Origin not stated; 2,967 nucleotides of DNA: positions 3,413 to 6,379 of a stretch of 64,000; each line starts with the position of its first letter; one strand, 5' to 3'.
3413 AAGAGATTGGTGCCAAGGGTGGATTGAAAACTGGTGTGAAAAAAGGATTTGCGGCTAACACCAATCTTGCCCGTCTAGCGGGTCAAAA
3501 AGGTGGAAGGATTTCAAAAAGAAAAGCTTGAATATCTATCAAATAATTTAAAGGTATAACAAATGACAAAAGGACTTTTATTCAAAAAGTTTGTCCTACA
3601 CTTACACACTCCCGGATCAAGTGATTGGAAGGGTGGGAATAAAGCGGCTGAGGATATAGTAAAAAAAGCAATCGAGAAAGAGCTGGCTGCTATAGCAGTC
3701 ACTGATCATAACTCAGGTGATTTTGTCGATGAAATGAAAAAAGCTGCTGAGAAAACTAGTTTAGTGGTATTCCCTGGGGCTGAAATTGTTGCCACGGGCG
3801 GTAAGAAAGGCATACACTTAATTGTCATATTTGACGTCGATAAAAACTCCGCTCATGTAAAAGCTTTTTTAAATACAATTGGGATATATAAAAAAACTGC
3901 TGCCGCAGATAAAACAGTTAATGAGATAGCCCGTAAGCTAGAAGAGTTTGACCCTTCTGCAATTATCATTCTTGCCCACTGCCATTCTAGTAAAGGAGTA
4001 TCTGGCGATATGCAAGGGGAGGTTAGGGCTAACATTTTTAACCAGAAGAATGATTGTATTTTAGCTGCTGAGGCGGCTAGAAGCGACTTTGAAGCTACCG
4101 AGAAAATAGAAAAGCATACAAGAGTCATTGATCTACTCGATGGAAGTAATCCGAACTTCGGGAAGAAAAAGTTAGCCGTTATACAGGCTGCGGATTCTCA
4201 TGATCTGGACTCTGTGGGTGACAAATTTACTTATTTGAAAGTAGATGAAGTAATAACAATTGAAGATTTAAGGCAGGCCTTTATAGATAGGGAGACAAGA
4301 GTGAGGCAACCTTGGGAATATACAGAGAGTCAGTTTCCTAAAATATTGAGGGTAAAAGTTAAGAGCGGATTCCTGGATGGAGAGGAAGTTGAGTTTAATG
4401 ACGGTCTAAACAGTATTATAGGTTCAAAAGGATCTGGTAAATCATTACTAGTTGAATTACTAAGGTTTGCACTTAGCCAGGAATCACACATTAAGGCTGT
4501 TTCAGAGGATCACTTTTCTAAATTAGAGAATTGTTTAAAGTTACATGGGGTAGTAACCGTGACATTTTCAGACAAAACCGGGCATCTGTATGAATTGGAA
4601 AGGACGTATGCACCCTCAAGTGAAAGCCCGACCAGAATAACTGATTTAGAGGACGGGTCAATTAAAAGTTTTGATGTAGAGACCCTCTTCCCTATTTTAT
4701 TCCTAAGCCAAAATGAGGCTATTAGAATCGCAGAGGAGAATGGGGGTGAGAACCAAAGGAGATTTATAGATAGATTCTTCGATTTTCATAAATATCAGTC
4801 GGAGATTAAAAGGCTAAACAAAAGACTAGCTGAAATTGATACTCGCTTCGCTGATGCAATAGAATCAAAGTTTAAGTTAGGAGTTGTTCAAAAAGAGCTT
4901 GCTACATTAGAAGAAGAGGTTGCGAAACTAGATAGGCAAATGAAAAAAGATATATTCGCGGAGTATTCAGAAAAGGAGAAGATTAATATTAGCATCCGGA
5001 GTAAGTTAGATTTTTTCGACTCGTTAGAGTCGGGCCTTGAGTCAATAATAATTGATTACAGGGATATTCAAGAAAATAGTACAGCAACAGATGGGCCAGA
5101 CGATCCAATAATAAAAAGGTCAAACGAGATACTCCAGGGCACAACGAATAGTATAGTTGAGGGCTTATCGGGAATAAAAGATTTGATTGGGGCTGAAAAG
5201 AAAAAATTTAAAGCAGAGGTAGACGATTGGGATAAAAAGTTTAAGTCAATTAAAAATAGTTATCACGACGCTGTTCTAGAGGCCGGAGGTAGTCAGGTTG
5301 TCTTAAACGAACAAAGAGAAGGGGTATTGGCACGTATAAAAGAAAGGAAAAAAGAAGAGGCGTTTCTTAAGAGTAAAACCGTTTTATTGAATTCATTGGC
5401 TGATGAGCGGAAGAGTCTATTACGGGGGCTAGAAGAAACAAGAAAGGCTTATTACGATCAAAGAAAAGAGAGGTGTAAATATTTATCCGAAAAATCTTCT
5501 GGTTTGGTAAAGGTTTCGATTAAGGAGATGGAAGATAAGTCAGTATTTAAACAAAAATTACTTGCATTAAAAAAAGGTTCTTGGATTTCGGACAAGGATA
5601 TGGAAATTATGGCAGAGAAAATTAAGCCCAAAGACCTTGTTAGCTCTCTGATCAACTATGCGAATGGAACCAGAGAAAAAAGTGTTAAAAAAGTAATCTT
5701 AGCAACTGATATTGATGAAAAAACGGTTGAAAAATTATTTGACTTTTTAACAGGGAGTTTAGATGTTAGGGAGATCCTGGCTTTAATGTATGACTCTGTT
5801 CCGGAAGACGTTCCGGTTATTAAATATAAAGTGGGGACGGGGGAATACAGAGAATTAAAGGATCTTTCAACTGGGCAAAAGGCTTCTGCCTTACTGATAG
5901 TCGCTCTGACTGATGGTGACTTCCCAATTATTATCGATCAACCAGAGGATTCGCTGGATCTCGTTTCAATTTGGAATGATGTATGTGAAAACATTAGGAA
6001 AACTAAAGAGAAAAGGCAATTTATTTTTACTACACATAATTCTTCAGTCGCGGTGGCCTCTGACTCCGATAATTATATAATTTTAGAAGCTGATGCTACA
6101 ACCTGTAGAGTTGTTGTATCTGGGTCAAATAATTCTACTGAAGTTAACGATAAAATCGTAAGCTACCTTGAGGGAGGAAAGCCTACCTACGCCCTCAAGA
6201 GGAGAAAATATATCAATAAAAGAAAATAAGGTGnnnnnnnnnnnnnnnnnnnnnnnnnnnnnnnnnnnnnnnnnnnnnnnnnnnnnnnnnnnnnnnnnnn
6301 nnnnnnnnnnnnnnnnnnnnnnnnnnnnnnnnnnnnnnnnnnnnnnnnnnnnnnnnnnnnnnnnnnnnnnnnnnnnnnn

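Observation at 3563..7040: PHP phosphoesterase::SMC-like ATPase fusion (Ppl-like) with a tightly coupled uncharacterised partner gene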

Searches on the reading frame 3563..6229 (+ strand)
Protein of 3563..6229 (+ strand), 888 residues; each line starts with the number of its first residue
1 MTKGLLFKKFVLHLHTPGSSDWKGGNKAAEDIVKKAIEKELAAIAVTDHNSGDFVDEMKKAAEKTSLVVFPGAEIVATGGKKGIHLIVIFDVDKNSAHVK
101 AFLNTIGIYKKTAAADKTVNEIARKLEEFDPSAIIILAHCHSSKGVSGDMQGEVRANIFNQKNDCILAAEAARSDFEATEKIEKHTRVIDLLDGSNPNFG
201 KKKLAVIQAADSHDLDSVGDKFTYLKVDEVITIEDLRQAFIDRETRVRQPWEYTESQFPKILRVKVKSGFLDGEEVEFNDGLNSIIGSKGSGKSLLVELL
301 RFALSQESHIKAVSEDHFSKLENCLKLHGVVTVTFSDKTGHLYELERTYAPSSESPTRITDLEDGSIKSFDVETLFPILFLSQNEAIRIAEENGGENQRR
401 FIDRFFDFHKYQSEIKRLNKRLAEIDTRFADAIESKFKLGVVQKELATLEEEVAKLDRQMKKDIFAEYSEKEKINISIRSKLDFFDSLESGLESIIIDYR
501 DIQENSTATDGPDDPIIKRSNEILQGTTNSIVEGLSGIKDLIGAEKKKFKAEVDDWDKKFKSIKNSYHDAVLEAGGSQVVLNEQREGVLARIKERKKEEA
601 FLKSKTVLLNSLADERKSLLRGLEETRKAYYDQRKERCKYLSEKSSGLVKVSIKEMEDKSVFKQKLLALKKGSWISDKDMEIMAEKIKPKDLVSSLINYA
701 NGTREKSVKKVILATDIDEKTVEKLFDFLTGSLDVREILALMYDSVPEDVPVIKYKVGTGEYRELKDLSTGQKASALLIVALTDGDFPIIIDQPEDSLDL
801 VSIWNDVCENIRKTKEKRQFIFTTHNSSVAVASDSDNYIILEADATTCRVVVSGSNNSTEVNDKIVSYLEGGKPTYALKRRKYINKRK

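Call 7: search_protein_families(library=pfam, proteins=[window:3563-6229:+], max_evalue=0.01)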
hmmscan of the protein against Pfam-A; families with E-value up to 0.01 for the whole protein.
window:3563-6229:+ (888 aa): 4 families
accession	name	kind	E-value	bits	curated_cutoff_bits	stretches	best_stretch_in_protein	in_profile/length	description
PF02463.25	SMC_N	-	1.9e-09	37.7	40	1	272-834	16-206/220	RecF/RecN/SMC N terminal domain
PF13304.12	AAA_21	-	5.6e-09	36.9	27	1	670-829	149-302/304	AAA domain, putative AbiEii toxin, Type IV TA system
PF02811.25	PHP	-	5e-08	33.9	26.4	1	12-169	2-138/164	PHP domain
PF13476.12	AAA_23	-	1.7e-07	32.5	27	1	272-460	11-200/201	AAA domain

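Call 8: search_protein_families(library=padloc, proteins=[window:3563-6229:+], max_evalue=0.01)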
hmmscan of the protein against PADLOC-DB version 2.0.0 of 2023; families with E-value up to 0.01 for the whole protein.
window:3563-6229:+ (888 aa): 25 families
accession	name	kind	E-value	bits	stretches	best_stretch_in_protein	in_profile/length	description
PDLC02208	Ppl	-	7.2e-46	154.8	2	2-638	2-639/894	-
PDLC04135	mad3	-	1e-13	49.6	1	271-844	13-340/374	mads_3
PDLC04678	PDC-M49A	-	6.7e-11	39.2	2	8-303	3-260/681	-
PDLC02980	AriA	-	6.7e-09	34.1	1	704-829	220-302/304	-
PDLC00102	GajA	-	2.4e-08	30.9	1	270-317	13-60/532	AAA ATPase domain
PDLC04164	AriA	-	4.9e-08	30.8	1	761-837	165-243/253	-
PDLC03863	LmuB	-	4.4e-07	27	1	261-349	5-84/610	-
PDLC00072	GajA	-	1.1e-06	25.3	1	274-335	17-81/709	AAA ATPase domain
PDLC00091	GajA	-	1.7e-06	25.2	1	271-320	15-65/627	AAA ATPase domain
PDLC00069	GajA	-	1.7e-06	24.7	1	274-326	17-68/687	AAA ATPase domain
PDLC00099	GajA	-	3.5e-06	24.3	1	275-326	24-76/626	AAA ATPase domain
PDLC00071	GajA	-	2.4e-05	21.3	1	273-337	16-82/588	AAA ATPase domain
PDLC00098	GajA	-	7.3e-05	19.7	0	789-845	292-347/534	AAA ATPase domain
PDLC00096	GajA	-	7.8e-05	19.6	0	275-319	19-64/630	AAA ATPase domain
PDLC00279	PtuA1|PtuA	-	8.2e-05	19.9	0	275-321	21-67/416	AAA ATPase domain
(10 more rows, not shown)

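Call 9: search_protein_families(library=ncbifam, proteins=[window:3563-6229:+], max_evalue=0.01)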
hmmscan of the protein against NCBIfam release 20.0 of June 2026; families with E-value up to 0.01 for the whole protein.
window:3563-6229:+ (888 aa): 16 families
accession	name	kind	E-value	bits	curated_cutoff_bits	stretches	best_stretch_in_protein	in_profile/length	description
NF045780.1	TrlF_fam_ATP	equivalog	1.9e-117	394.2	350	1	4-882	2-940/944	TrlF family AAA-like ATPase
NF045781.1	Spaf1101_AAA_ATP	equivalog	5.6e-63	213.6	475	2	32-508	97-573/836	Spaf_1101 family AAA-like ATPase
NF042955.1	Ppl_antiphage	equivalog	8.9e-58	196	1000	1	9-876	6-875/882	anti-phage protein Ppl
NF045487.1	ASRP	equivalog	4.9e-13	48.6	300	1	269-588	4-286/593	archaea-specific SMC-related protein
NF047791.1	RNaseRnm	equivalog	1.2e-08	34.5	375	1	11-127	4-112/275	RNase RNM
NF041577.1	nside_bi_sphtase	equivalog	1.6e-08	34.1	400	1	12-109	6-98/276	3',5'-nucleoside bisphosphate phosphatase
NF003034.1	PRK03918.1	equivalog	1.1e-05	23.6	700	1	275-349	18-90/878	DNA double-strand break repair ATPase Rad50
NF004225.0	PRK05672.1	subfamily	1.4e-05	23.3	939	1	21-172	16-164/1047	error-prone DNA polymerase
NF038032.1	CehA_McbA_metalo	domain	1.6e-05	24.5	80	1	12-242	7-210/315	CehA/McbA family metallohydrolase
NF041034.1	Rad50_Sulf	equivalog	4.1e-05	21.6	1000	1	270-355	11-92/872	DNA double-strand break repair ATPase Rad50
NF040873.1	AztA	equivalog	0.0002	21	220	0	762-834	114-186/191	zinc ABC transporter ATP-binding protein AztA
TIGR04520.1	ECF_ATPase_1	equivalog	0.00056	19.4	315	0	283-336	31-84/269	energy-coupling factor transporter ATPase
TIGR04521.1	ECF_ATPase_2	equivalog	0.0014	17.8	330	0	282-302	33-53/279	energy-coupling factor transporter ATPase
TIGR03873.1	F420-0_ABC_ATP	hypoth_equivalog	0.0024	17.2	372.4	0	763-862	133-227/256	putative F420-0 ABC transporter ATP-binding protein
TIGR00634.1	recN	equivalog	0.0065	15.5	407.85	0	270-429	12-177/563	DNA repair protein RecN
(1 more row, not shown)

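Call 10: search_solved_structures(query=window:3563-6229:+, max_evalue=0.01)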
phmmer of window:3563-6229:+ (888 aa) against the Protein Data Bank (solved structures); distinct sequences matched with E-value up to 0.01: 11.
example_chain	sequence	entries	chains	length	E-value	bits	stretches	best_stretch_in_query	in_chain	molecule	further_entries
1us8_A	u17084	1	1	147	0.00012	23.5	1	261-322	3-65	DNA DOUBLE-STRAND BREAK REPAIR RAD50 ATPASE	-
1f2t_A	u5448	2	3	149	0.00012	23.5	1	261-322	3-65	RAD50 ABC-ATPASE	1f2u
1ii8_A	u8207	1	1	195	0.00014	23.2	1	261-322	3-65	Rad50 ABC-ATPase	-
3qkr_A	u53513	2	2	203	0.00016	23.1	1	261-322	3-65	DNA double-strand break repair rad50 ATPase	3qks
3qkt_A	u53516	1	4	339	0.00027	22.4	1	261-322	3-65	DNA double-strand break repair rad50 ATPase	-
4nci_A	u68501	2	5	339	0.00027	22.3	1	261-322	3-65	DNA double-strand break repair Rad50 ATPase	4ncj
4nck_A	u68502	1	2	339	0.00029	22.2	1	261-322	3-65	DNA double-strand break repair Rad50 ATPase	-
4nch_A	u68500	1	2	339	0.00035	22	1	261-322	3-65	DNA double-strand break repair Rad50 ATPase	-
3e0f_A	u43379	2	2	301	0.00085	20.7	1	13-174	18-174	Putative Metal-dependent Phosphoesterase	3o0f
3qku_A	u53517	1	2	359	0.001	20.5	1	261-350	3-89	DNA double-strand break repair rad50 ATPase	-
5h68_A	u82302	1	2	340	0.0036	18.6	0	265-340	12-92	Chromosome partition protein Smc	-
